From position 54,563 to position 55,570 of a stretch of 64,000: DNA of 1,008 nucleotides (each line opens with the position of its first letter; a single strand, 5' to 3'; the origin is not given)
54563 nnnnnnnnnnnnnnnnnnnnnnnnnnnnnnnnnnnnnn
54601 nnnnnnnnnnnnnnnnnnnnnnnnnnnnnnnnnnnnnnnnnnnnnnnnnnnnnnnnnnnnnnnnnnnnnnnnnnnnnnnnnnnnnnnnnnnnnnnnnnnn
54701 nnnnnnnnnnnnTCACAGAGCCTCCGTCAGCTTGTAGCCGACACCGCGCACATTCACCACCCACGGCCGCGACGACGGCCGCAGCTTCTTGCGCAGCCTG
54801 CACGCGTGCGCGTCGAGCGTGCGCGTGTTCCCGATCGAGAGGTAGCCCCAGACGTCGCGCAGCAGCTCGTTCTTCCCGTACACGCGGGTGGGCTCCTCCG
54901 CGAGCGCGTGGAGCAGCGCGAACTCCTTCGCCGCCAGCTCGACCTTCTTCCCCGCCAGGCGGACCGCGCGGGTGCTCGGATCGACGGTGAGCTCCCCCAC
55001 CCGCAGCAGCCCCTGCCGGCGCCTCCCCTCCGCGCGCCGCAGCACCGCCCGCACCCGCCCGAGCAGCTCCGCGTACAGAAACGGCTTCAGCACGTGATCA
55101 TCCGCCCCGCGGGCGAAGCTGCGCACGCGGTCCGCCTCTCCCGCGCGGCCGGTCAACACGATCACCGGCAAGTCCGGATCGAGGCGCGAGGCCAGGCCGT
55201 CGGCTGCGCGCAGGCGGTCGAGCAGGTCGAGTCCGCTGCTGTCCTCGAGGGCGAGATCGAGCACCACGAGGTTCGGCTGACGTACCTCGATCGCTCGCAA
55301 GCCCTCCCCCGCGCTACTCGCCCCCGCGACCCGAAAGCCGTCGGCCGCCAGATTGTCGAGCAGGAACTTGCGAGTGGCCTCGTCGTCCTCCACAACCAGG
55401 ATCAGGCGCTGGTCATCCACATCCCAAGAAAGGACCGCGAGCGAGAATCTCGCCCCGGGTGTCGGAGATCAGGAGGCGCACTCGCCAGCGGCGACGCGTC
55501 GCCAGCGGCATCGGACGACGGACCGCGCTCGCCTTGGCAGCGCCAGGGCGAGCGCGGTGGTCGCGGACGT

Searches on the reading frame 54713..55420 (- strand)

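Call 78: search_protein_families(library=pfam, proteins=[window:54713-55420:-], max_evalue=0.0001)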
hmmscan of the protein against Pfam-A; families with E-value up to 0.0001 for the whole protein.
window:54713-55420:- (235 aa): 2 families
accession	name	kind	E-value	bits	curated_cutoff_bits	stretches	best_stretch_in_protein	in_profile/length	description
PF00486.34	Trans_reg_C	-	3e-21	75.7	26.2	1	157-231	1-77/77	Transcriptional regulatory protein, C terminal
PF00072.30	Response_reg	-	1.4e-20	74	30.2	1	7-123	1-110/111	Response regulator receiver domain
